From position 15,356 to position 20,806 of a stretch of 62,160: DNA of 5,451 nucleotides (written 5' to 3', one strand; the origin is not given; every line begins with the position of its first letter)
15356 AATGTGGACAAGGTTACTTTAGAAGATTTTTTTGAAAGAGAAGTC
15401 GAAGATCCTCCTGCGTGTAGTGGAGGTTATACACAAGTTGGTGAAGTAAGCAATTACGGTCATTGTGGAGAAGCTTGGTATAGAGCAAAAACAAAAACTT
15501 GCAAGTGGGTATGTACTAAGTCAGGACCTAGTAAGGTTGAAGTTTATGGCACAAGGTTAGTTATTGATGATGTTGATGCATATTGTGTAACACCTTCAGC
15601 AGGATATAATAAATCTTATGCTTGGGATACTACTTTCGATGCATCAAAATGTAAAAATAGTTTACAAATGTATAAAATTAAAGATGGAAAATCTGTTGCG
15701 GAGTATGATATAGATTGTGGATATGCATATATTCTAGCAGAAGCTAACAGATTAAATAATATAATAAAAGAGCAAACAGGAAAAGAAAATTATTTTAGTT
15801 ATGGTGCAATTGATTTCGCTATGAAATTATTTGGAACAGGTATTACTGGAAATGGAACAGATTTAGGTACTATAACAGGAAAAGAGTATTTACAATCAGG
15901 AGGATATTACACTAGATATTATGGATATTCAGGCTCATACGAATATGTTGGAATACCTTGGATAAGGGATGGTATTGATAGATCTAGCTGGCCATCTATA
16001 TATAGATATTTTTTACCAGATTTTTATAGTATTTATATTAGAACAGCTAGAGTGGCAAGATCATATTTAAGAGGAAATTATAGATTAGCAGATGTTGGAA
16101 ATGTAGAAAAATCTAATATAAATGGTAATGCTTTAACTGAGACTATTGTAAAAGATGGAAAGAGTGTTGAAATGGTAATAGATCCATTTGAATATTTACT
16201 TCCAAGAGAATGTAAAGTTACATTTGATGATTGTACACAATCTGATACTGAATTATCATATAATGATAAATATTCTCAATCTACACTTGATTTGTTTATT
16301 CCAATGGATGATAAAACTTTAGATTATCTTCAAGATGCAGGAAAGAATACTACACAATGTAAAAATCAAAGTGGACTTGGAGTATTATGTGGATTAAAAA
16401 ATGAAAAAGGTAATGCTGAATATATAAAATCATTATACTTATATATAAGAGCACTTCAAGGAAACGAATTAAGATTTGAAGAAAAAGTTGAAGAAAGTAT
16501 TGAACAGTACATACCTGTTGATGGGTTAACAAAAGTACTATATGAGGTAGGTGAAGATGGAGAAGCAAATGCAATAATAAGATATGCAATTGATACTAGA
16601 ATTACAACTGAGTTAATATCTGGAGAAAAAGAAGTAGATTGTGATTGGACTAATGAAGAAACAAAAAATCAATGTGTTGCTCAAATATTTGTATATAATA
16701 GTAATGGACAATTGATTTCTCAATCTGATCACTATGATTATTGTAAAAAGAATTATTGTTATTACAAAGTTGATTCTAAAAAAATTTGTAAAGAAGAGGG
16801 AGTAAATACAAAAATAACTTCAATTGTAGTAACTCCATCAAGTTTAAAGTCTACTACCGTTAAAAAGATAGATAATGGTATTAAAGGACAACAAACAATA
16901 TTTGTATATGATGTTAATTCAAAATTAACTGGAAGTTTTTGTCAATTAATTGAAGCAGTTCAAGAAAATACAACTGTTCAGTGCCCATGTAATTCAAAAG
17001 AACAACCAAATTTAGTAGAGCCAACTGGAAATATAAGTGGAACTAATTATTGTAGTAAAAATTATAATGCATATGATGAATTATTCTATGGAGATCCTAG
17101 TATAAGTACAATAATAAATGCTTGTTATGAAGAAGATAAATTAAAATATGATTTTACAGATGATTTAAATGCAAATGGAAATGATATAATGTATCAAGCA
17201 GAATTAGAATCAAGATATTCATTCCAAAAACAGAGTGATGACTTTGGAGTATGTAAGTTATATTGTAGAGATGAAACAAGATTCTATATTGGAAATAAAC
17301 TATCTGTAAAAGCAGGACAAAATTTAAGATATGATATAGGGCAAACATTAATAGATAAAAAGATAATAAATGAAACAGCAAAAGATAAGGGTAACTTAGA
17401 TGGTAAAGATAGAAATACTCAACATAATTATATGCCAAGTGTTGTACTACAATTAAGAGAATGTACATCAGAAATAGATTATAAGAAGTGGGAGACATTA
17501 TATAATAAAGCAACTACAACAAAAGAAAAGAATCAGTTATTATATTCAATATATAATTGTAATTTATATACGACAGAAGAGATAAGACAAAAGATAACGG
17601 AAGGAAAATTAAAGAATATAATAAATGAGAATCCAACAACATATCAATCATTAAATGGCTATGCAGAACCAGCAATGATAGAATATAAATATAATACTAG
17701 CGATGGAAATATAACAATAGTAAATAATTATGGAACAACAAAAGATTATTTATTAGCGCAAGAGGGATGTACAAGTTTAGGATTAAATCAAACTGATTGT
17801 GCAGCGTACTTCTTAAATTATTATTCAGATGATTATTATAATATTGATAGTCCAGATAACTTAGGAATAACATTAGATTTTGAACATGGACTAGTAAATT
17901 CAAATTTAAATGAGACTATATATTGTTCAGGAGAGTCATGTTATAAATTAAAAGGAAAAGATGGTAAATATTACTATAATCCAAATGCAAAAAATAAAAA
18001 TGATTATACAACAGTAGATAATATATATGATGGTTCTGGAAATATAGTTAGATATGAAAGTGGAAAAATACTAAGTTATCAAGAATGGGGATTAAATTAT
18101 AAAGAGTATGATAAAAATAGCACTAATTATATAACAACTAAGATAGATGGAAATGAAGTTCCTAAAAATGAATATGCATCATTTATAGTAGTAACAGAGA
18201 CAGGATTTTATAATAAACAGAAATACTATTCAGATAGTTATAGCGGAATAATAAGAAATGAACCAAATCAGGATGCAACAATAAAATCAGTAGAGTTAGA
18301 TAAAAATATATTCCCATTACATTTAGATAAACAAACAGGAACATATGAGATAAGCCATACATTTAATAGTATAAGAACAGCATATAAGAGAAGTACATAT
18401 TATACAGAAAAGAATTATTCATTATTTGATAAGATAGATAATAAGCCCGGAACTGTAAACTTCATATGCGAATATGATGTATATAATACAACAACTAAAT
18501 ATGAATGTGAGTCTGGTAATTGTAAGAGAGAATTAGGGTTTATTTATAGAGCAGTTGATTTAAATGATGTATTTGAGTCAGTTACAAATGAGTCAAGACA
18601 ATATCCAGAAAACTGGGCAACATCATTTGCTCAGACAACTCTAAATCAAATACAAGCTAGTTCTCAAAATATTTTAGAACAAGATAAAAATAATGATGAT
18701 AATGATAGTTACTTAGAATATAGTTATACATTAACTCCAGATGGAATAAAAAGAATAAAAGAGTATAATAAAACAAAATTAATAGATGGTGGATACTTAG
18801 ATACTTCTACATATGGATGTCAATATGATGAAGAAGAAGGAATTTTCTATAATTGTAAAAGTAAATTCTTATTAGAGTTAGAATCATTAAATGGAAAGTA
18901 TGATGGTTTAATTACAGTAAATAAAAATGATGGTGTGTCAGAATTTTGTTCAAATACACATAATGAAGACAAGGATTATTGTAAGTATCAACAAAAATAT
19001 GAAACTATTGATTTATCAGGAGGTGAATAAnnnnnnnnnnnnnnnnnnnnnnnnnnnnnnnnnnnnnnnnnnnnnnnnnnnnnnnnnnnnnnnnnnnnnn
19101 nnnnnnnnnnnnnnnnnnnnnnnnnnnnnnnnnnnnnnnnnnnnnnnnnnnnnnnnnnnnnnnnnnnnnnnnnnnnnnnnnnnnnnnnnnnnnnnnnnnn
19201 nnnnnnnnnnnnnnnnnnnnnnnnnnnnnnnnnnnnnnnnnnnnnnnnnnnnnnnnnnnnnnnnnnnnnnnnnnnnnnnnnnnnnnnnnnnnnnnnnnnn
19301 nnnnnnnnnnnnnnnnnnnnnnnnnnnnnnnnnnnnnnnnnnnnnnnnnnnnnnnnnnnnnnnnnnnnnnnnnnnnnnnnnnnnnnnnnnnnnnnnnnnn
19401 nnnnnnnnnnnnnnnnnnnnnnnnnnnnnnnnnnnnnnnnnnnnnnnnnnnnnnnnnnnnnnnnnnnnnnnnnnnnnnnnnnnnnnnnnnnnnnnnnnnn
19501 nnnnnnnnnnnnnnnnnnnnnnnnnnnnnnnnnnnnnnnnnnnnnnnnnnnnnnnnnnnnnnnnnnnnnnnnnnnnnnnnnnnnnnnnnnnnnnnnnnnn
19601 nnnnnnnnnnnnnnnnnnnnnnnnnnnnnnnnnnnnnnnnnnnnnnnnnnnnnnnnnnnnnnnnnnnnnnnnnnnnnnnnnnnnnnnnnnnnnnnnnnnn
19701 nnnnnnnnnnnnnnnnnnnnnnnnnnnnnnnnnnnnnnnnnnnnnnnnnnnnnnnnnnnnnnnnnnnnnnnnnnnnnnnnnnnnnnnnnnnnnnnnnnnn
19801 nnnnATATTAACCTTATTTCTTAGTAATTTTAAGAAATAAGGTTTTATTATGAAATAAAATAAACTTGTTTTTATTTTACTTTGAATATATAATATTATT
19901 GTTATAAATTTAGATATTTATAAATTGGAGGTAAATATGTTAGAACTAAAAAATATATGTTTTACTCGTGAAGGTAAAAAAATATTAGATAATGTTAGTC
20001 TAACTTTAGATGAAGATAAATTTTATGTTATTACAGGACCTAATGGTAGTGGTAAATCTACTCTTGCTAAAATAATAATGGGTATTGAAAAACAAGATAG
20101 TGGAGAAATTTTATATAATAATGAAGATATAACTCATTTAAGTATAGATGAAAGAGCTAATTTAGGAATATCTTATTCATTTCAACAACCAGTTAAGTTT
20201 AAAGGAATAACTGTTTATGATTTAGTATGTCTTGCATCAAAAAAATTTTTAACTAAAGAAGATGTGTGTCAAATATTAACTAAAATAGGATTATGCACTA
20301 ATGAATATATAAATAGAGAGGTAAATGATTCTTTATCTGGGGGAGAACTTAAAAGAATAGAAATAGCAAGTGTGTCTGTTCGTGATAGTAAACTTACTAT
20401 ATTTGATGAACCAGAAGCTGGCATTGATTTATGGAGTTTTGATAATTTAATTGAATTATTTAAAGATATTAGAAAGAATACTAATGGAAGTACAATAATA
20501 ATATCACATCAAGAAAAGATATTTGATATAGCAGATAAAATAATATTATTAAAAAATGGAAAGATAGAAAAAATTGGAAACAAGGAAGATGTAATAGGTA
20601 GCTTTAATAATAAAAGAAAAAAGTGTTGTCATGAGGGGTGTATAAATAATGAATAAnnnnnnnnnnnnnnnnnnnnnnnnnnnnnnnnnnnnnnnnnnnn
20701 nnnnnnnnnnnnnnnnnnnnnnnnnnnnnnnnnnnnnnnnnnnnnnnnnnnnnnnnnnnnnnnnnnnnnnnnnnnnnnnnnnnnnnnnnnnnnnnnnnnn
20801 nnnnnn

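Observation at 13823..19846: Self-contained, translationally coupled three-gene operon built around a 1,503-aa cysteine-rich exoprotein of no recognisable family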

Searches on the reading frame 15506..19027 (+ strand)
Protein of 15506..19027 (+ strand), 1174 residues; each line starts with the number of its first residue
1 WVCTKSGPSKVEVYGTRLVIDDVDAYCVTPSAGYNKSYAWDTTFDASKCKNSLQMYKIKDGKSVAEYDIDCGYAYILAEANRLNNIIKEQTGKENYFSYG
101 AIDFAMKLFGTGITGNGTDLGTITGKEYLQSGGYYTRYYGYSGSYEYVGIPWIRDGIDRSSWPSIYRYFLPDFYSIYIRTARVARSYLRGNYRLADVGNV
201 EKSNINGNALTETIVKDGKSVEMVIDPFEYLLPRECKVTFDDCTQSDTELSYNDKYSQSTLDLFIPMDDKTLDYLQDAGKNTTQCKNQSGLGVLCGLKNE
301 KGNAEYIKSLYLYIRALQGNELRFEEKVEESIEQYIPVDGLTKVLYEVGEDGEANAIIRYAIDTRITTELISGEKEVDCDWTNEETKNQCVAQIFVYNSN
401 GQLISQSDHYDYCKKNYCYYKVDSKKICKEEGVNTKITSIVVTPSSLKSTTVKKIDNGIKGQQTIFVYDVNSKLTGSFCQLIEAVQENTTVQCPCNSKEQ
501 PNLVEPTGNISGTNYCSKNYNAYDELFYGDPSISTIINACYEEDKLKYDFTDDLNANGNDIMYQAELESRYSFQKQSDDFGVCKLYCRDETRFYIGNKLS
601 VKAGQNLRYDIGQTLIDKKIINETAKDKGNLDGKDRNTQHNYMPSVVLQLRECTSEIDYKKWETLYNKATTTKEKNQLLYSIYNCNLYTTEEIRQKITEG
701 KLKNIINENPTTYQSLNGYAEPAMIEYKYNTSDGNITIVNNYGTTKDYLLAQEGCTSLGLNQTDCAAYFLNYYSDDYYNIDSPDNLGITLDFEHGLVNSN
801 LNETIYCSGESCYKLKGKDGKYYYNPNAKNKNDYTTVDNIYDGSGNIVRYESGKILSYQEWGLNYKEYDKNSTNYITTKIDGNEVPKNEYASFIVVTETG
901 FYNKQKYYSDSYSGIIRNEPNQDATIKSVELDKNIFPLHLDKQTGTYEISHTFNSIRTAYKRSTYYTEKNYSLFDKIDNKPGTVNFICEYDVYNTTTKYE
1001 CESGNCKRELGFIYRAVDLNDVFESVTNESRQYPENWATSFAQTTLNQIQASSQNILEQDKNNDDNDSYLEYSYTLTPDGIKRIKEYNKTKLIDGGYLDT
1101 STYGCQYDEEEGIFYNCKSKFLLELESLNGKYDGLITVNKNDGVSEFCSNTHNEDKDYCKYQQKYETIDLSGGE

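Call 45: search_protein_representatives(alignment_id=A3)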
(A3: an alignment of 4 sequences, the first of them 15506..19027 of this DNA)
Query: 4 sequences, 1144 profile positions. Proteins with E-value up to 0.001 (for the whole library): 160; up to 1e-10: 107; up to 1e-30: 29. The best 150 are listed.
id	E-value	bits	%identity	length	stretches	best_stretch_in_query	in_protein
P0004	0.0e+00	2151.5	-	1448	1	1-1144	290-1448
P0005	0.0e+00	2040.8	-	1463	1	1-1144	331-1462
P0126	3.1e-259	879.7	-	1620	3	3-649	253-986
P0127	5.3e-79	282.8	-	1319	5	973-1128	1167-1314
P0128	4.0e-58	213.7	-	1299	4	856-1119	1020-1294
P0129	1.8e-54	201.6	-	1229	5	777-1098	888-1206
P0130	3.1e-53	197.5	-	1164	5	851-1100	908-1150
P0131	2.8e-52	194.4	-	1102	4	841-1103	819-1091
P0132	4.2e-50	187.1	-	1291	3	848-1118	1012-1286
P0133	3.0e-48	181.0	-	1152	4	857-1100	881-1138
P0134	4.7e-48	180.3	-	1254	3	780-1108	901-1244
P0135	2.9e-44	167.8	-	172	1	530-611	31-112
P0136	2.9e-43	164.5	-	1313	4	852-1122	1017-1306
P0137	2.0e-42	161.7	-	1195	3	848-1103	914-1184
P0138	9.3e-42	159.5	-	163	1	990-1137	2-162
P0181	2.1e-21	92.1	-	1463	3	857-1120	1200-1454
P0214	8.4e-14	66.9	-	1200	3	828-1102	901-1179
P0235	5.2e-09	51.0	-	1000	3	859-1106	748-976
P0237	5.9e-09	50.9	-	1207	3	841-1120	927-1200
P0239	8.0e-09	50.4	-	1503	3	657-1101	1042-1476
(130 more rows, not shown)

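Call 85: predict_structure(alignment_id=A6)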
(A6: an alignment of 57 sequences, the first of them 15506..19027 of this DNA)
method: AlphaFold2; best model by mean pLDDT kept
length: 1174 residues; sequences in the alignment: 57
mean_pLDDT: 69.5   pTM: 0.57
mean pLDDT of the five models: 69.5, 68.8, 67.9, 66.4, 65.6
residues with pLDDT >= 90: 186; 70-90: 462; 50-70: 252; < 50: 274
segments of 3 or more residues with pLDDT < 50: 1-5, 114-128, 136-159, 161-172, 189-211, 226-240, 242-244, 246-289, 367-375, 475-478, 485-491, 562-572, 629-633, 825-841, 845-847, 849-870, 975-981, 998-1010, 1024-1037, 1167-1174
pLDDT, mean of each block of 10 residues (from residue 1): 47 71 86 71 83 80 78 93 85 85 89 52 47 49 39 42 44 65 64 40 36 55 48 44 47 39 36 35 44 59 70 85 74 58 61 73 54 55 82 84 89 79 73 65 73 80 85 54 50 54 66 83 87 78 83 80 44 54 91 92 89 86 68 55 92 93 93 91 94 94 89 82 84 84 92 65 75 85 85 84 80 62 49 39 46 36 41 71 92 90 92 84 82 90 90 84 80 50 83 68 45 63 48 46 66 59 59 84 82 65 74 73 77 83 80 80 56 33
secondary structure, 60 per line:
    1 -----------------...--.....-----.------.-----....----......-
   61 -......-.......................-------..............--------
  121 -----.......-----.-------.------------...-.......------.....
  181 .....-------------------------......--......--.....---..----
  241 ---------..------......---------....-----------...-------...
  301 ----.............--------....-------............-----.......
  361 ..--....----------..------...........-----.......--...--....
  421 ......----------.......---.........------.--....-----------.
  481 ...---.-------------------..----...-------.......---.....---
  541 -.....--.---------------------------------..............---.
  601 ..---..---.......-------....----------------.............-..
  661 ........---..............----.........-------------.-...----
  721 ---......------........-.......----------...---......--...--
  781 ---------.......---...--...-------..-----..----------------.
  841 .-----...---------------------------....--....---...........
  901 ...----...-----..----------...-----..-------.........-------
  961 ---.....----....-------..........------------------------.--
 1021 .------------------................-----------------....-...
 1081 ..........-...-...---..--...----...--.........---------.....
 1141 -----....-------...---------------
elements in order (helices of 4 or more, strands of 3 or more residues): E18-20 E23-27 E54-59 E62-67 H69-91 H99-112 H126-132 H163-169 H176-185 E211-216 E219-224 H227-231 H258-263 H273-276 H305-317 H326-329 E337-348 E354-362 H365-368 H387-390 E391-397 E403-409 E412-414 E417-423 E437-443 H447-451 E452-455 E465-468 E480-483 E513-515 E523-529 H533-537 H542-546 E583-596 E600-602 H611-617 H625-628 E645-657 H659-668 H672-685 H690-698 E724-729 E736-743 H745-751 E768-773 E790-796 E805-807 E847-849 E877-880 E883-886 E890-903 E908-910 E928-930 E945-953 H964-968 H973-976 E984-993 H1040-1055 E1073-1076 H1078-1090 E1106-1108 E1113-1115 H1120-1126 E1136-1140 H1146-1149

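Call 87: fold_search(model_id=the predicted structure, library=pdb)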
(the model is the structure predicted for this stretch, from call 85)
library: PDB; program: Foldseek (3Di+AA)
matches with E <= 10: 264; with E <= 0.001: 0
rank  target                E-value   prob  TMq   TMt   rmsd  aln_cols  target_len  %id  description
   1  3bga_B                5.1e-02  0.12  0.06  0.07  25.1       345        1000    7  Crystal structure of beta-galactosidase from Bacteroides thetaiotaomicron VPI-5482 (released 2007-12-11)
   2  6bye_A                2.8e-01  0.10  0.05  0.07  21.2       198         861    5  Crystal structure of the GH2 exo-beta-mannanase from Xanthomonas axonopodis pv. citri in complex with mannose (released 2018-07-18)
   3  6byi_A                3.5e-01  0.10  0.05  0.07  20.9       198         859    5  Crystal structure of the acid-base mutant (E477A) of the GH2 exo-beta-mannanase from Xanthomonas axonopodis pv. citri (released 2018-07-18)
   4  6byc                  3.5e-01  0.10  0.05  0.07  20.5       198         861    5  Crystal structure of the GH2 exo-beta-mannanase from Xanthomonas axonopodis pv. citri (released 2018-07-18)
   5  1ug9                  3.7e-01  0.03  0.04  0.05  23.3       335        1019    9  Crystal Structure of Glucodextranase from Arthrobacter globiformis I42 (released 2003-12-09)
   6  5o77                  3.7e-01  0.01  0.04  0.09  26.4       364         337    8  Klebsiella pneumoniae OmpK35 (released 2018-06-20)
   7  6byg_B                4.1e-01  0.10  0.05  0.07  18.6       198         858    6  Crystal structure of the nucleophile mutant (E575A) of the GH2 exo-beta-mannanase from Xanthomonas axonopodis pv. citr (released 2018-07-18)
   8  4mli_C                4.3e-01  0.33  0.04  0.40  13.2        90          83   16  Crystal structure of the SpyTag/SpyCatcher complex (released 2013-11-13)
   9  7t87_B                4.5e-01  0.02  0.04  0.12  26.3       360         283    8  CRYSTAL STRUCTURE OF LEUKOCIDIN AB/CENTYRIN S17/FAB 214F COMPLEX (released 2023-01-11)
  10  5z1b_A                4.8e-01  0.38  0.05  0.08   8.3       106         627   14  Structure of Bifidobacterium dentium beta-glucuronidase complexed with coumarin-3-O-glucuronide (released 2018-12-12)
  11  4mls_A                5.3e-01  0.28  0.04  0.41  13.2        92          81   16  Crystal structure of the SpyTag and SpyCatcher-deltaN1 complex (released 2013-11-13)
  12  5z1b_C                5.6e-01  0.16  0.05  0.08  13.3       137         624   12  Structure of Bifidobacterium dentium beta-glucuronidase complexed with coumarin-3-O-glucuronide (released 2018-12-12)
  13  5mhl_B                5.6e-01  0.06  0.05  0.08  20.9       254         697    6  FXIIIa in complex with the inhibitor Mi0621 (released 2017-12-20)
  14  6ld0_A                5.9e-01  0.18  0.05  0.08  13.1       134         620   11  Structure of Bifidobacterium dentium beta-glucuronidase complexed with C6-hexyl uronic isofagomine (released 2021-01-27)
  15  6byg_A                5.9e-01  0.10  0.05  0.07  18.6       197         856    5  Crystal structure of the nucleophile mutant (E575A) of the GH2 exo-beta-mannanase from Xanthomonas axonopodis pv. citr (released 2018-07-18)
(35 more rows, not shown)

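Call 90: fold_search(model_id=the predicted structure, library=viral)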
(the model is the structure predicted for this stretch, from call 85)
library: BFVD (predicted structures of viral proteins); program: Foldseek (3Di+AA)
matches with E <= 10: 273; with E <= 0.001: 0
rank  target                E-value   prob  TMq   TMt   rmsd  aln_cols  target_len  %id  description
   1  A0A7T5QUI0            8.6e-03  0.08  0.07  0.06  39.3       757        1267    7  (no name in the UniProt tables at hand)
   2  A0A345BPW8            1.2e-02  0.07  0.06  0.08  35.0       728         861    9  (no name in the UniProt tables at hand)
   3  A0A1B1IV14            5.0e-02  0.05  0.07  0.09  42.0      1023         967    8  (no name in the UniProt tables at hand)
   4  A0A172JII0            5.3e-02  0.03  0.06  0.07  30.9       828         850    7  Uncharacterized protein [Bacillus phage AR9]
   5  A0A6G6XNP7            6.5e-02  0.06  0.06  0.12  28.1       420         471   11  (no name in the UniProt tables at hand)
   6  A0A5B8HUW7            9.5e-02  0.01  0.04  0.05  29.4       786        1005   10  Uncharacterized protein [Mimiviridae sp. ChoanoV1]
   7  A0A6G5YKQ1            1.1e-01  0.02  0.05  0.07  44.3       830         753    8  (no name in the UniProt tables at hand)
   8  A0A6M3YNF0            1.3e-01  0.01  0.06  0.06  30.3      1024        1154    8  PKD/Chitinase domain-containing protein [Alteromonas phage vB_AcoS-R7M]
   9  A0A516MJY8            1.8e-01  0.02  0.07  0.06  35.7       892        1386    9  (no name in the UniProt tables at hand)
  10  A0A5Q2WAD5            1.9e-01  0.41  0.05  0.25  13.0       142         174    7  (no name in the UniProt tables at hand)
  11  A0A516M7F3            2.2e-01  0.03  0.07  0.08  35.5       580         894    9  (no name in the UniProt tables at hand)
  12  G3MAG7                2.2e-01  0.01  0.03  0.04  39.3       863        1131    8  Gp426 [Bacillus phage G]
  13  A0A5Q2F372            3.1e-01  0.06  0.05  0.05  23.9       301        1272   11  Tip attachment protein J domain-containing protein [Serratia phage JS26]
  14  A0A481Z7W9            3.2e-01  0.03  0.03  0.13  22.7       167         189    9  Uncharacterized protein [Pithovirus LCPAC202]
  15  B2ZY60                3.4e-01  0.18  0.05  0.18   6.8       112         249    9  Uncharacterized protein [Ralstonia phage phiRSL1]
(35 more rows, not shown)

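Call 102: search_protein_families(library=pfam, alignment_id=A11, max_evalue=0.001)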
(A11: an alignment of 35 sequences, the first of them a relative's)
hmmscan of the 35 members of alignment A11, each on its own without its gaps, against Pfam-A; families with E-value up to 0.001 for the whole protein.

A. member 1, P0126 (1620 aa): 0 families

B. families by the number of members that match (of 35 scanned): 1 family
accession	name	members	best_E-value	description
PF09479.16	Flg_new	3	1.6e-21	Listeria-Bacteroides repeat domain (List_Bact_rpt)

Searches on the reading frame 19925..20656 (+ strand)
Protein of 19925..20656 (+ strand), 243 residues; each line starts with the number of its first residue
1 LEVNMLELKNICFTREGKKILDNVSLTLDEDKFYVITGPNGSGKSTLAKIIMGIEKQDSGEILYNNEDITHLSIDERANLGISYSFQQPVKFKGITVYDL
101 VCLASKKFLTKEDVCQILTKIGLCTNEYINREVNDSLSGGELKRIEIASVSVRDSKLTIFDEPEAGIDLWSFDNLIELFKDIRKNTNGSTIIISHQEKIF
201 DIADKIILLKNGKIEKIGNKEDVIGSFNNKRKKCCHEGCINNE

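Call 24: search_protein_families(library=pfam, proteins=[window:19925-20656:+], max_evalue=0.001)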
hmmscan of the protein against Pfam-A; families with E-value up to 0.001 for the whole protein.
window:19925-20656:+ (243 aa): 8 families
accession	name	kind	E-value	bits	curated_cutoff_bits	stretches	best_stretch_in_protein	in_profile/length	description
PF00005.33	ABC_tran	-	5.8e-29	101.9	25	1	21-164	1-136/137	ABC transporter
PF13304.12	AAA_21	-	7.6e-11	43.1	27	2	33-71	1-59/304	AAA domain, putative AbiEii toxin, Type IV TA system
PF02463.25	SMC_N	-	4.4e-10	39.8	40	1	30-209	23-211/220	RecF/RecN/SMC N terminal domain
PF20720.3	nSTAND3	-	2.8e-05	24.3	27.2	1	22-52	8-38/155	Novel STAND NTPase 3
PF13555.12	AAA_29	-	0.00017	21.7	27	1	22-47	13-38/61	P-loop containing region of AAA domain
PF09818.15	ABC_ATPase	-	0.0003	20.4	23.2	0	174-232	210-270/283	P-loop domain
PF13175.12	AAA_15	-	0.00032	20.9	32.1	1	21-231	14-208/374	AAA ATPase domain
PF13401.12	AAA_22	-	0.00087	20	27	0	30-195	4-122/130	AAA domain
